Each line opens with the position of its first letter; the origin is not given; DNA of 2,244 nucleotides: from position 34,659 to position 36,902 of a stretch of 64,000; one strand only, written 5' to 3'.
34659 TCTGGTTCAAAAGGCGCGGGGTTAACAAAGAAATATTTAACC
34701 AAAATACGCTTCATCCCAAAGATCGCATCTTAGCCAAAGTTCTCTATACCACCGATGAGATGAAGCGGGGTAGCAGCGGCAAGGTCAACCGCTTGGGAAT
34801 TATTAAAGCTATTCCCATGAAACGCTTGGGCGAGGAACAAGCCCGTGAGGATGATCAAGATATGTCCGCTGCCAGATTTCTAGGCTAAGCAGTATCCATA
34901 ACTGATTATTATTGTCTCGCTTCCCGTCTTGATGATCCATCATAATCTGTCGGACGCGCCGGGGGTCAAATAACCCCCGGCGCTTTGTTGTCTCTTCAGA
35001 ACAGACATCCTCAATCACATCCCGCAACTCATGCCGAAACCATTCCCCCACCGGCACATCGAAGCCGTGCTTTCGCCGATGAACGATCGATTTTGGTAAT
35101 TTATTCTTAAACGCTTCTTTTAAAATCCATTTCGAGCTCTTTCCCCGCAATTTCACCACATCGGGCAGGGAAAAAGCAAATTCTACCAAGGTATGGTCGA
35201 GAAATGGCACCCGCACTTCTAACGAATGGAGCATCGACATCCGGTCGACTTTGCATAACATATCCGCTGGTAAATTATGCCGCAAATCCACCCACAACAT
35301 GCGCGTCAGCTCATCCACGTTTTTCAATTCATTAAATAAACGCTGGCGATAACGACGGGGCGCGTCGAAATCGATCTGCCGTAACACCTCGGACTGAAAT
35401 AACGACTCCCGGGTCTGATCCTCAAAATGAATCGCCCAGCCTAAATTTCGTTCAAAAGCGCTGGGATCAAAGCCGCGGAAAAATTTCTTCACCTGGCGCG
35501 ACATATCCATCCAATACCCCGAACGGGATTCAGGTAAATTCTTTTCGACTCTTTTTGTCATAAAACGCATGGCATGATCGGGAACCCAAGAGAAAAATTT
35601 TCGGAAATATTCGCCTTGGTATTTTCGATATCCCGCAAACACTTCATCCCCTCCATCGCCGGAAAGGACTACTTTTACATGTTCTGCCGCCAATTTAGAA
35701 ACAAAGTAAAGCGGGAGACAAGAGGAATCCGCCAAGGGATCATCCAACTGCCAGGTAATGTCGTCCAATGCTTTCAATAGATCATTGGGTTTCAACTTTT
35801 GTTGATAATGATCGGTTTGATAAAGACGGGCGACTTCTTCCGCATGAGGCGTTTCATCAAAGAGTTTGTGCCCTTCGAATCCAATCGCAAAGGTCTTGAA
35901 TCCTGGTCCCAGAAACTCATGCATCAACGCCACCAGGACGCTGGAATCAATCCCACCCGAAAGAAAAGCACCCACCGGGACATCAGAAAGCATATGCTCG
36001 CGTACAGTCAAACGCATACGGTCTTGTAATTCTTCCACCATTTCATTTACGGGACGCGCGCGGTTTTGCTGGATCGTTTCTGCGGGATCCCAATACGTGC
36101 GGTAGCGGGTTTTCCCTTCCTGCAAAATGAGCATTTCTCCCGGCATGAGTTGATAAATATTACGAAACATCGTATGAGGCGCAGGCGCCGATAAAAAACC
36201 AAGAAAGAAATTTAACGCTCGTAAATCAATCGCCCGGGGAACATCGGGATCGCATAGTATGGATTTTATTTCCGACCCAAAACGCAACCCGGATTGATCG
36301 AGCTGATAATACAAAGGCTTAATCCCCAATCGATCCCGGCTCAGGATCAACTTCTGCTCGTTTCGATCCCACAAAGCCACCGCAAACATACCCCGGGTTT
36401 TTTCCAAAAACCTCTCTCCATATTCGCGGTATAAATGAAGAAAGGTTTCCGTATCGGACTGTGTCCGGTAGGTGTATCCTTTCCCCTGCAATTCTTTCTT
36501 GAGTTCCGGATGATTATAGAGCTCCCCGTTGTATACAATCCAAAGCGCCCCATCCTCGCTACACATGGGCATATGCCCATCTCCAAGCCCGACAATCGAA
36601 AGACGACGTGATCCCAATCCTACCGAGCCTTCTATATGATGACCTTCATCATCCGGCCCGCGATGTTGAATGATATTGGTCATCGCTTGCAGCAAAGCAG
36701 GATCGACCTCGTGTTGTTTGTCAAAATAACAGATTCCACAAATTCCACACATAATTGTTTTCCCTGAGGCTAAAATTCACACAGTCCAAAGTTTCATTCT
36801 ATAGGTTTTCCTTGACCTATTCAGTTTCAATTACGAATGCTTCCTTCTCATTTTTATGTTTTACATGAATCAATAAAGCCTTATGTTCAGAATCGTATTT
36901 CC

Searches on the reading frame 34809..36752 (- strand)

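Call 18: search_protein_families(library=ncbifam, proteins=[window:34809-36752:-])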
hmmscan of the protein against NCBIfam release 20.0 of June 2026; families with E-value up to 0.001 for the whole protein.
window:34809-36752:- (647 aa): 9 families
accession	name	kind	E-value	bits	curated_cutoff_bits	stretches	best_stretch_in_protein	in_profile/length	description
TIGR03108.1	eps_aminotran_1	hypoth_equivalog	3.1e-175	584.4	816.9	1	1-626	1-623/628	XrtA/PEP-CTERM system amidotransferase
TIGR01536.1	asn_synth_AEB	equivalog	3.7e-153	511.3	267.1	1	2-564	1-517/517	asparagine synthase (glutamine-hydrolyzing)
TIGR03104.1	trio_amidotrans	equivalog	6.2e-137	457.3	570.1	2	1-378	1-383/589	N-acetylglutaminylglutamine amidotransferase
NF006949.0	PRK09431.1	equivalog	1.2e-102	344.3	499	3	1-166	1-166/554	asparagine synthase B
NF033535.1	lass_lactam_cya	exception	8.3e-76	255.9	525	2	1-373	1-377/668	lasso peptide isopeptide bond-forming cyclase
NF033561.1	macrolact_Ik_Al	subfamily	3.9e-18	65.4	300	2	135-373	93-332/561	albusnodin/ikarugamycin family macrolactam cyclase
TIGR01134.1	purF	equivalog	7.5e-09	35.5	350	1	39-161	61-195/432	amidophosphoribosyltransferase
NF001484.0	PRK00331.1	subfamily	9.7e-09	34.1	381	1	40-137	63-173/601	isomerizing glutamine--fructose-6-phosphate transaminase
TIGR01135.1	glmS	equivalog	4.4e-07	28.8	418.05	1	61-140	85-175/607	glutamine--fructose-6-phosphate transaminase (isomerizing)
